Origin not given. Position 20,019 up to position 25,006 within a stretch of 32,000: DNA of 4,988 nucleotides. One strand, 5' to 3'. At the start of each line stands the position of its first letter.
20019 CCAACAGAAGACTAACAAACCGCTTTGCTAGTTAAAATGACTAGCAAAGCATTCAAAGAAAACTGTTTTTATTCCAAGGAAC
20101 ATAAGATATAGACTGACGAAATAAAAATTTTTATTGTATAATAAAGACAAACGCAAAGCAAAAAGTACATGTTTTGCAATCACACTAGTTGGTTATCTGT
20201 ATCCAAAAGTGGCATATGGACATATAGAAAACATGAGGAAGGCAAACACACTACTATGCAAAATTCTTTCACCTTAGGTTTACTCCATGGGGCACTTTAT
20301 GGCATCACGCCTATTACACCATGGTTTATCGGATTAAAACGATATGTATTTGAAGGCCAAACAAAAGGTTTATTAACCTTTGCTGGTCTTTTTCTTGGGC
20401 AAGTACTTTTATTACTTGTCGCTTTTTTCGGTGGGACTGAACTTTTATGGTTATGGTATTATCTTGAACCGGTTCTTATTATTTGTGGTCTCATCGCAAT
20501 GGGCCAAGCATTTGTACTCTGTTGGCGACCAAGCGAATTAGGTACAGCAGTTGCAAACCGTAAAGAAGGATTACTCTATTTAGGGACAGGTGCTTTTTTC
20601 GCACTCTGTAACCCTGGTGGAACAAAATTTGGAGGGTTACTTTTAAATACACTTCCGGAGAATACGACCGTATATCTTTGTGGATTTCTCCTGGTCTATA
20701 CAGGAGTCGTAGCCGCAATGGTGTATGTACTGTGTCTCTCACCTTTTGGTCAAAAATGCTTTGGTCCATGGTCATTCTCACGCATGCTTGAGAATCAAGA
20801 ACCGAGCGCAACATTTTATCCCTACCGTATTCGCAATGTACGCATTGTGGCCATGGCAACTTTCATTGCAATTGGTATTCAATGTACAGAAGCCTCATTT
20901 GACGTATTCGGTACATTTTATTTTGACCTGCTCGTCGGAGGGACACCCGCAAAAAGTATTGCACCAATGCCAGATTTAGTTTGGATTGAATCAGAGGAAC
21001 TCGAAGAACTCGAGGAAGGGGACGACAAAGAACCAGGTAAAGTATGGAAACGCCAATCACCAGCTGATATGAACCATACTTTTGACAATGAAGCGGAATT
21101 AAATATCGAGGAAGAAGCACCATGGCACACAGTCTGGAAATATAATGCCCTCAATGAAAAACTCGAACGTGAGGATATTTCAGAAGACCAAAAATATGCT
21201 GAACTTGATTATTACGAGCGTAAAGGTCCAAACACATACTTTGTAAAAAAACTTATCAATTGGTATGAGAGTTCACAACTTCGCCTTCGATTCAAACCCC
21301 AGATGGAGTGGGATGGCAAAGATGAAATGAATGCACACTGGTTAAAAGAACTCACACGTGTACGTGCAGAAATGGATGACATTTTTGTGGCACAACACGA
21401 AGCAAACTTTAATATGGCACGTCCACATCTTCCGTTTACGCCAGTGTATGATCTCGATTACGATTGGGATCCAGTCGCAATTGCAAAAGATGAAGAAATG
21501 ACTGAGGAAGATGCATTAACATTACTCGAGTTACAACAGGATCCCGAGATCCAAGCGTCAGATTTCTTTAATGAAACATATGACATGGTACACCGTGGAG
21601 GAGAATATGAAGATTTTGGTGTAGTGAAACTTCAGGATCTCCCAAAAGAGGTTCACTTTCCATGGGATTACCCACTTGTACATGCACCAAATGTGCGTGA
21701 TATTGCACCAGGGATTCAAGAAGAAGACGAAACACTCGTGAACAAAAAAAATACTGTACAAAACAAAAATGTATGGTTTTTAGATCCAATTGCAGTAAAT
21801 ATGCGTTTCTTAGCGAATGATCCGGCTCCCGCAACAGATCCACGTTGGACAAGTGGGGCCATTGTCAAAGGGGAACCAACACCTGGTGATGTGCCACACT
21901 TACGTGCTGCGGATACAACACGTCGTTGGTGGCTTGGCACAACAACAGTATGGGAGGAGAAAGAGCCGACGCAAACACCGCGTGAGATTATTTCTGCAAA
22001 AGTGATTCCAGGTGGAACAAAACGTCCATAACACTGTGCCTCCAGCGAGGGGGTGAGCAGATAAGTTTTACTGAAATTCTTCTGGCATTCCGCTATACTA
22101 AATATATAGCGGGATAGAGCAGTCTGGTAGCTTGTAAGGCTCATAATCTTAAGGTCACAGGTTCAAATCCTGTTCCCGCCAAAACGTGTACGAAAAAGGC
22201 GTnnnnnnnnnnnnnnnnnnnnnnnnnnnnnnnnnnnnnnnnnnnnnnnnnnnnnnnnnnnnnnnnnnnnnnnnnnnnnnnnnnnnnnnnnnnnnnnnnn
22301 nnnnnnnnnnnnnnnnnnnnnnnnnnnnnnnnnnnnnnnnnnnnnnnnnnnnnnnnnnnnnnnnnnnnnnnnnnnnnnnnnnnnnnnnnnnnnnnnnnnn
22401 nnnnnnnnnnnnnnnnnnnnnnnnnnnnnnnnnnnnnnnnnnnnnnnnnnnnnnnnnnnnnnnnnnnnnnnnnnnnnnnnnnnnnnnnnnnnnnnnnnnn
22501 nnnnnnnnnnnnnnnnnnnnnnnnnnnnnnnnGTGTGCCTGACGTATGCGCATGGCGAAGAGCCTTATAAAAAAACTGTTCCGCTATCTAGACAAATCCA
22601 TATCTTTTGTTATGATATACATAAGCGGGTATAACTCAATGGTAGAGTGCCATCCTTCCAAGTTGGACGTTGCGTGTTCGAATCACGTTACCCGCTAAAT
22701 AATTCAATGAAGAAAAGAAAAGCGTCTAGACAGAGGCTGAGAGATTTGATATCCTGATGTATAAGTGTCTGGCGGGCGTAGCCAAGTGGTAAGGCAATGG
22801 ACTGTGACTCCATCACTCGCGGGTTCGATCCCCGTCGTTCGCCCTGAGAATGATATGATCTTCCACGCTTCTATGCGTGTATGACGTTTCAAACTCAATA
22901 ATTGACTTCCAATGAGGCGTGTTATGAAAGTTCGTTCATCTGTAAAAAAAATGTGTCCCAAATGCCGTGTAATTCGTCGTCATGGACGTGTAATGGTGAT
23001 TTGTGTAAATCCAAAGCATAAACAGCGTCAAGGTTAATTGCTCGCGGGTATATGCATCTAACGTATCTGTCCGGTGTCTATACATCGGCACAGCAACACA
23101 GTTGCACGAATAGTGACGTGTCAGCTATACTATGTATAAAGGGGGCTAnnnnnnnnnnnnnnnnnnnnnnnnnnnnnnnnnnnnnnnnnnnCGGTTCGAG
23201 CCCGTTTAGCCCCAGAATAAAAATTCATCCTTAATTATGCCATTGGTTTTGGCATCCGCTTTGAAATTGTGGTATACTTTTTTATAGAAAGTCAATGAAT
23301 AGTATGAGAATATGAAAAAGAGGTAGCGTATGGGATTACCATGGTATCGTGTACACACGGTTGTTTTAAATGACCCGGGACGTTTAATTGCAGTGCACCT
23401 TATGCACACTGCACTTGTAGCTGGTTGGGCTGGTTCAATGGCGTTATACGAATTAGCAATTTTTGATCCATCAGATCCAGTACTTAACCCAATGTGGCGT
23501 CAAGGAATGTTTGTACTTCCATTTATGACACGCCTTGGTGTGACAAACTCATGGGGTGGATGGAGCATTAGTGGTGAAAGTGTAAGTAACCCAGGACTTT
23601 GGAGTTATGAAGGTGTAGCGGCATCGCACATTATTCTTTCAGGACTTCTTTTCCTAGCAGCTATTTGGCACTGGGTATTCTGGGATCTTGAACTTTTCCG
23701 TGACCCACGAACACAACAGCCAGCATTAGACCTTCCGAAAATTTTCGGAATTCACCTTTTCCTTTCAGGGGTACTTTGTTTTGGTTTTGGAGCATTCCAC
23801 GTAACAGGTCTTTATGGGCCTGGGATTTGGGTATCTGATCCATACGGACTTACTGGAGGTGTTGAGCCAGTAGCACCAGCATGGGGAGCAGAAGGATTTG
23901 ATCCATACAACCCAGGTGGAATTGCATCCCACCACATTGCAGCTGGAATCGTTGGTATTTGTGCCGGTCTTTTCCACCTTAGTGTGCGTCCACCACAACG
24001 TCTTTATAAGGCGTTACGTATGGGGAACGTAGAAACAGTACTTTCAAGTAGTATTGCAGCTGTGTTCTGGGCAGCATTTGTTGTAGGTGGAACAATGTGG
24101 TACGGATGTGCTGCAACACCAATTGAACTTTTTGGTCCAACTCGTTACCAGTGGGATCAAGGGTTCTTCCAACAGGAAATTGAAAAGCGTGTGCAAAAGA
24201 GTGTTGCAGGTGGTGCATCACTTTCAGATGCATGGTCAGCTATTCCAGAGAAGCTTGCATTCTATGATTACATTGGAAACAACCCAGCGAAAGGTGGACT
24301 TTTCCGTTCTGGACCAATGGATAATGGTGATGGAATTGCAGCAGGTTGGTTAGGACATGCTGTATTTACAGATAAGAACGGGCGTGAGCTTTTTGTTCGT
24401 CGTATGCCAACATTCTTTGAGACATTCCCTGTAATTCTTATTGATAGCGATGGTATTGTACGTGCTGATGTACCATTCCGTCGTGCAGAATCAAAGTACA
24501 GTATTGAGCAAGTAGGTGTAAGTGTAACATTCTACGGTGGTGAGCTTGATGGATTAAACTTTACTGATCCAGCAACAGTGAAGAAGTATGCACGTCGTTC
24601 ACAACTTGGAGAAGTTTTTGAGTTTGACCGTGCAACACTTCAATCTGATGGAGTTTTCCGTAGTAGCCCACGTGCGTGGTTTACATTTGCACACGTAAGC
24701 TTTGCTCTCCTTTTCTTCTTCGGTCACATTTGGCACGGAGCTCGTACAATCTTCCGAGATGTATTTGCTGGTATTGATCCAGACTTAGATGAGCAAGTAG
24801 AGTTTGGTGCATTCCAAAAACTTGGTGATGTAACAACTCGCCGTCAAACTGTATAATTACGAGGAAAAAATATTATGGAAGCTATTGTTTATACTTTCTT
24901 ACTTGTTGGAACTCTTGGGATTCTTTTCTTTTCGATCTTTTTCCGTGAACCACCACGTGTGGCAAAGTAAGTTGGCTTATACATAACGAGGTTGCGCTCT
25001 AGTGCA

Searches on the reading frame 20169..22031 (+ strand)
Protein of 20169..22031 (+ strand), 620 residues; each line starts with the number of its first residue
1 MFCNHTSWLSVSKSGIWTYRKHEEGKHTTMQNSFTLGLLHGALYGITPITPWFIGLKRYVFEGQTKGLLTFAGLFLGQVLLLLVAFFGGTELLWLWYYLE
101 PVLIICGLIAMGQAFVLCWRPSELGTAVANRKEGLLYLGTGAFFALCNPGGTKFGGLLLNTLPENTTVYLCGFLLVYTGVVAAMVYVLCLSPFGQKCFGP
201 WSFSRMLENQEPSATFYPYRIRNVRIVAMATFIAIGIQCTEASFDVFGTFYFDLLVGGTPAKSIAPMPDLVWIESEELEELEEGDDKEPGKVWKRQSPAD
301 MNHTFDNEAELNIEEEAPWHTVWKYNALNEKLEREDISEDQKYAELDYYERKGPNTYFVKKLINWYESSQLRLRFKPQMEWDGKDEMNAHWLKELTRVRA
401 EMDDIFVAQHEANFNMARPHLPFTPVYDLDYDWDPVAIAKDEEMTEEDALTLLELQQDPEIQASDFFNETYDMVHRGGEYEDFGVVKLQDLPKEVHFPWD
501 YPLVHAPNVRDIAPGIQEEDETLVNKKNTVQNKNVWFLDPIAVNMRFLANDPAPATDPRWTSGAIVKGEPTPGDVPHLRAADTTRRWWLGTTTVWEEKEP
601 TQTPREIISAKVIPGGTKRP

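Call 8: search_protein_families(library=pfam, proteins=[window:20169-22031:+])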
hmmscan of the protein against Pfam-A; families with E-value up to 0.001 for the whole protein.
window:20169-22031:+ (620 aa): 0 families

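Call 34: find_homologous_proteins(query=window:20169-22028:+, max_evalue=0.00001)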
Query window:20169-22028:+ (620 aa): 30 proteins with E <= 0.00001 among 8000 candidates.
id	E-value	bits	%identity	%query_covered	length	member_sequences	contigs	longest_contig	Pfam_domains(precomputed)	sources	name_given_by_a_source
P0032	0.0e+0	1468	99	100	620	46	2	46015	-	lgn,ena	-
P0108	0.0e+0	1192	80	100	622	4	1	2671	-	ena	-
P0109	0.0e+0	1110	78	95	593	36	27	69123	-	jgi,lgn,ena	jgi:hypothetical protein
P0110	0.0e+0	1107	78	95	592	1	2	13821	-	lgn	-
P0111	0.0e+0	1061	75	95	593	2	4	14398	-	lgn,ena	-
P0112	0.0e+0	1040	74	95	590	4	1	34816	-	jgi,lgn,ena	jgi:hypothetical protein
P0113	3.1e-292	989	70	95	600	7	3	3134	-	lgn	-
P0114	1.1e-252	858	63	95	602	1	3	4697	-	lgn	-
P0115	1.1e-234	799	59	95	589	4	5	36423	-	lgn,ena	-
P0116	5.5e-222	757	58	94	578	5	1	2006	-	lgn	-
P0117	5.9e-221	753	58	94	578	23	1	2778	-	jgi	-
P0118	5.9e-213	727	55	95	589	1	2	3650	-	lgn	-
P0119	1.5e-212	726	57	95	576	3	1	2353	-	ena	-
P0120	4.6e-212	724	56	95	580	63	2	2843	-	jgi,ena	-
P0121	1.4e-211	722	55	95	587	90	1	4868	-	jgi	jgi:hypothetical protein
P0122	5.6e-209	714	55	95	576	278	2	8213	-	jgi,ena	jgi:hypothetical protein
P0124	1.0e-183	630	53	95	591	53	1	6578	-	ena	-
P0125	9.1e-176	604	49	95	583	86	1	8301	-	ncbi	-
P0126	1.2e-173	597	46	95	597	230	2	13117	-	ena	-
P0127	1.4e-172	594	47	95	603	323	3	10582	-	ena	-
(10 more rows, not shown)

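Call 61: list_cluster_members(proteins=[P0109, P0112, P0113, P0115, P0120, P0122, P0125, P0127, P0126, P0124])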
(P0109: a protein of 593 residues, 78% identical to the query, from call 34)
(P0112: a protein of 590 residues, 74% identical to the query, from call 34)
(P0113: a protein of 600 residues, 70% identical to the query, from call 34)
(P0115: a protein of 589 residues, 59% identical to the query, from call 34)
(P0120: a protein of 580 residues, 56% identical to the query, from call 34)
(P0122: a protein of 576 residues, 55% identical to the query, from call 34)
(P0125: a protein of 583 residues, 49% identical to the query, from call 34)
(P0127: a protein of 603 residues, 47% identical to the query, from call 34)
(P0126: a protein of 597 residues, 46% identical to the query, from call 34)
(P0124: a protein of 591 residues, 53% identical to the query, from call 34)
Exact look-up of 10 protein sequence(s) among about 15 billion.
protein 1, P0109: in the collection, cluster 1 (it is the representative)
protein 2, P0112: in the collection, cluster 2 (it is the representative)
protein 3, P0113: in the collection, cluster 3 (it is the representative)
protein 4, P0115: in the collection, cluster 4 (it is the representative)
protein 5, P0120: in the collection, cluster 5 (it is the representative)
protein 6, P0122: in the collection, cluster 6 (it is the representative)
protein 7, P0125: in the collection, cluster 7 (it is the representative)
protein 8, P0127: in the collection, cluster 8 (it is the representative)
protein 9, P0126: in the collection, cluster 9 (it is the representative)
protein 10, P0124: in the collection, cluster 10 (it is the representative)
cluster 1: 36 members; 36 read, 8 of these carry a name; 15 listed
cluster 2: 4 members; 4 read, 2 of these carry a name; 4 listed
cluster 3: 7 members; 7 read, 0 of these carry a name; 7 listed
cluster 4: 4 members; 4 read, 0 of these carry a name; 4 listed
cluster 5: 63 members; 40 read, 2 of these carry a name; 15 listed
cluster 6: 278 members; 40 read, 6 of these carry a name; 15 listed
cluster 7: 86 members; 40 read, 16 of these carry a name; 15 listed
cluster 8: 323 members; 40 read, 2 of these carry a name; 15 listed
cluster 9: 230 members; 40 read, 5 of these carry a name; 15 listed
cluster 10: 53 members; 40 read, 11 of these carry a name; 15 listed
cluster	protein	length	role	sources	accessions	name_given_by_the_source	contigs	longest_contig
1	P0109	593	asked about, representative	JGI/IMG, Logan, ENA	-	hypothetical protein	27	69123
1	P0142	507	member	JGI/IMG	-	hypothetical protein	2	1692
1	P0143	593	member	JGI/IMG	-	hypothetical protein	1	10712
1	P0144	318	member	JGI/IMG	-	hypothetical protein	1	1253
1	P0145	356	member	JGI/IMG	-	hypothetical protein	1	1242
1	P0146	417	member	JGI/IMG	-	hypothetical protein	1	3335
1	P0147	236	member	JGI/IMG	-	hypothetical protein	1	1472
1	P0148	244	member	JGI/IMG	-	hypothetical protein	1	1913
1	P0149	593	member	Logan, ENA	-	-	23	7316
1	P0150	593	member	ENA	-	-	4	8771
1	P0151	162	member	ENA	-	-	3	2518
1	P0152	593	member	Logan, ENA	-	-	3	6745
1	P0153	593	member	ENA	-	-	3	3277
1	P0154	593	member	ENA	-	-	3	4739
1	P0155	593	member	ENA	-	-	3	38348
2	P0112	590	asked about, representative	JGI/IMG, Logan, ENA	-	hypothetical protein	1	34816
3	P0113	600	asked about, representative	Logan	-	-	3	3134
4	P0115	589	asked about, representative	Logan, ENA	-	-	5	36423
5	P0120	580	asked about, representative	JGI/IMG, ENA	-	-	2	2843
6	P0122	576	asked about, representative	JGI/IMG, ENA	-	hypothetical protein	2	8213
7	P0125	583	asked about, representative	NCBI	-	-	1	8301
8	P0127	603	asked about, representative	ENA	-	-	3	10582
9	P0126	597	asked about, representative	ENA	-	-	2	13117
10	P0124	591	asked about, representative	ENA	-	-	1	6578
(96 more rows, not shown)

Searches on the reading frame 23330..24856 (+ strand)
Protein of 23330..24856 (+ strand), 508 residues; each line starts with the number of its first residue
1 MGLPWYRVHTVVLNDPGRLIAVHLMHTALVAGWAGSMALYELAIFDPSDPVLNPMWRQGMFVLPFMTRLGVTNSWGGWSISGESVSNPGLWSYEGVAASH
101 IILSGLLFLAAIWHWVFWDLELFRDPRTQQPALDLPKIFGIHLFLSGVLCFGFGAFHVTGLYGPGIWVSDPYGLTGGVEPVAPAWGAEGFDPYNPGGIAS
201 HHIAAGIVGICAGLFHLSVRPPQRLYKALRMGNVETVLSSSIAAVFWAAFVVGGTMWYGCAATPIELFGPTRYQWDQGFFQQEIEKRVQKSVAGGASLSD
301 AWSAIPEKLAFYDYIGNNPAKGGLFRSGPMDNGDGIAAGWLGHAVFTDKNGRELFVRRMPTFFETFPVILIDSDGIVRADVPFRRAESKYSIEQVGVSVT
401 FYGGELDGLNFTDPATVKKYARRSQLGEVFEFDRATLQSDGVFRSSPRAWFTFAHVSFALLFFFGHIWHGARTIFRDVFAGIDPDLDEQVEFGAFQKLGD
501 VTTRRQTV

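Call 8: search_protein_families(library=pfam, proteins=[window:23330-24856:+])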
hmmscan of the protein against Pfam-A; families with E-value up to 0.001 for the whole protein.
window:23330-24856:+ (508 aa): 1 family
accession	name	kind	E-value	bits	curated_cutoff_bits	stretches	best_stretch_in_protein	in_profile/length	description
PF00421.24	PSII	-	1.6e-272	905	25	1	1-500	1-500/500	Photosystem II protein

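Call 10: list_cluster_members(proteins=[window:23330-24853:+, window:16854-18296:+, window:20169-22028:+, window:25338-25472:+, window:25498-25785:+, window:25488-25793:+, window:25401-25745:-, window:24889-25113:-, window:25891-25977:+])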
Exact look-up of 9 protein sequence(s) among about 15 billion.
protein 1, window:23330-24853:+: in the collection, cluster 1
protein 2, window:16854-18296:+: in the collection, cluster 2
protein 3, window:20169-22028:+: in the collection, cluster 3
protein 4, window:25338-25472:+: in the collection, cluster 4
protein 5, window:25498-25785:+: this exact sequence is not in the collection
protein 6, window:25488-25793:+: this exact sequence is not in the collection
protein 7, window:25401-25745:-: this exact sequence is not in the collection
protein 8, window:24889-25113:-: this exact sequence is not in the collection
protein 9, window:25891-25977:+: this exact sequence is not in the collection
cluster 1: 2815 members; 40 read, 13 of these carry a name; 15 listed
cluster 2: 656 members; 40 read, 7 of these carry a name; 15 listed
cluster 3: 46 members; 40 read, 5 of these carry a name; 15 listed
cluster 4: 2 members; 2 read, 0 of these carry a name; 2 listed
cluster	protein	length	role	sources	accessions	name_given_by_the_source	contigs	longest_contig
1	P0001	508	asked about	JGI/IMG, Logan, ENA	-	photosystem II CP47 chlorophyll apoprotein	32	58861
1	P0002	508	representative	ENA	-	-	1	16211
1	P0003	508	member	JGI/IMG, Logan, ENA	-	photosystem II CP47 chlorophyll apoprotein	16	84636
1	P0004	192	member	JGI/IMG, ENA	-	photosystem II CP43 chlorophyll apoprotein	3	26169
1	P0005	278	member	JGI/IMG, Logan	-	photosystem II CP47 chlorophyll apoprotein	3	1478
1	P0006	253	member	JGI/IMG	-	photosystem II CP47 chlorophyll apoprotein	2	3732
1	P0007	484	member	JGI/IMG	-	photosystem II CP47 chlorophyll apoprotein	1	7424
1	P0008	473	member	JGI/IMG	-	photosystem II CP43 chlorophyll apoprotein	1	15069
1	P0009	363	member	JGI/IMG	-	photosystem II P680 reaction center D2 protein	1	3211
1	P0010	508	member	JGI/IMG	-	photosystem II CP47 chlorophyll apoprotein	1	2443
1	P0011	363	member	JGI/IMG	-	photosystem II CP43 chlorophyll apoprotein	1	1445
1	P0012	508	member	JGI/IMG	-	photosystem II CP47 chlorophyll apoprotein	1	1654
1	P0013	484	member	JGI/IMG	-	photosystem II CP47 chlorophyll apoprotein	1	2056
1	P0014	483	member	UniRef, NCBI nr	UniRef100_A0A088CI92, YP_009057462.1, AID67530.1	Photosystem II CP43 reaction center protein n=1 Tax=Prasinoderma coloniale TaxID=156133 ... | CP43 chlorophyll apoprotein of photosystem II [Prasinoderma coloniale]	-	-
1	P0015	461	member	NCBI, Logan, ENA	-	-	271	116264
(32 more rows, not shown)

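Call 12: find_encoding_contigs(protein=window:23330-24853:+, flank=4000, max_places=10)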
Protein window:23330-24853:+ (508 aa): 24 contigs read that carry it; 9 places shown.
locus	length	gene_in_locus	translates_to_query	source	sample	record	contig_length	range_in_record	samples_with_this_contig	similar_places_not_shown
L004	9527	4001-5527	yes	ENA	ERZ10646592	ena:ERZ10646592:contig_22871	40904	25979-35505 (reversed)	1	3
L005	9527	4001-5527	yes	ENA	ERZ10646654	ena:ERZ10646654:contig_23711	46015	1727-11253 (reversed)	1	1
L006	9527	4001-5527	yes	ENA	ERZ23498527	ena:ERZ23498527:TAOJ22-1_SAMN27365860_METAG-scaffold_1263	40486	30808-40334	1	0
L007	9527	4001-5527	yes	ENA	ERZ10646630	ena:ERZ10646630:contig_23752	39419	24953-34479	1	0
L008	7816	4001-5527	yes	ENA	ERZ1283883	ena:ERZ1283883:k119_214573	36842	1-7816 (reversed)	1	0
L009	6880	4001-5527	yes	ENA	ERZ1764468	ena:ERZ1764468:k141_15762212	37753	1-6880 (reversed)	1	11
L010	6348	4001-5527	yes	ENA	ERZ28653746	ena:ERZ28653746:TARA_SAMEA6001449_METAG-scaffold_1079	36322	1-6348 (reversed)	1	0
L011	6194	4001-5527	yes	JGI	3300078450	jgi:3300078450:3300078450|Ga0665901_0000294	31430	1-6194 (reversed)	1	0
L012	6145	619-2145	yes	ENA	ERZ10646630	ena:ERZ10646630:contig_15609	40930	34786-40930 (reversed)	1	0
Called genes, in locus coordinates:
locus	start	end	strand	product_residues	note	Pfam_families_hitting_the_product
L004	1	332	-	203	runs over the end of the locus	PF00574:CLP_protease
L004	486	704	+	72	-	PF01783:Ribosomal_L32p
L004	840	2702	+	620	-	-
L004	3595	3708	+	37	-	PF00444:Ribosomal_L36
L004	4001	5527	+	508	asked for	PF00421:PSII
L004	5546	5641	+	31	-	PF01405:PsbT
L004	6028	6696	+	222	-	-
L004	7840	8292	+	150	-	-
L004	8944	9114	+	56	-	-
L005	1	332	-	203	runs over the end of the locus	PF00574:CLP_protease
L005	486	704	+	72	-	PF01783:Ribosomal_L32p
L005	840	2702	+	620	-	-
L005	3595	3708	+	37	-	PF00444:Ribosomal_L36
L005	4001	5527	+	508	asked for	PF00421:PSII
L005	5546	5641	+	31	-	PF01405:PsbT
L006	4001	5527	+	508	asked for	PF00421:PSII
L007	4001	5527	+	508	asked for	PF00421:PSII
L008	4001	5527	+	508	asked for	PF00421:PSII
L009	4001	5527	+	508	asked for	PF00421:PSII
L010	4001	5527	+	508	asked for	PF00421:PSII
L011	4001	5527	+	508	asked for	PF00421:PSII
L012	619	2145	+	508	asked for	PF00421:PSII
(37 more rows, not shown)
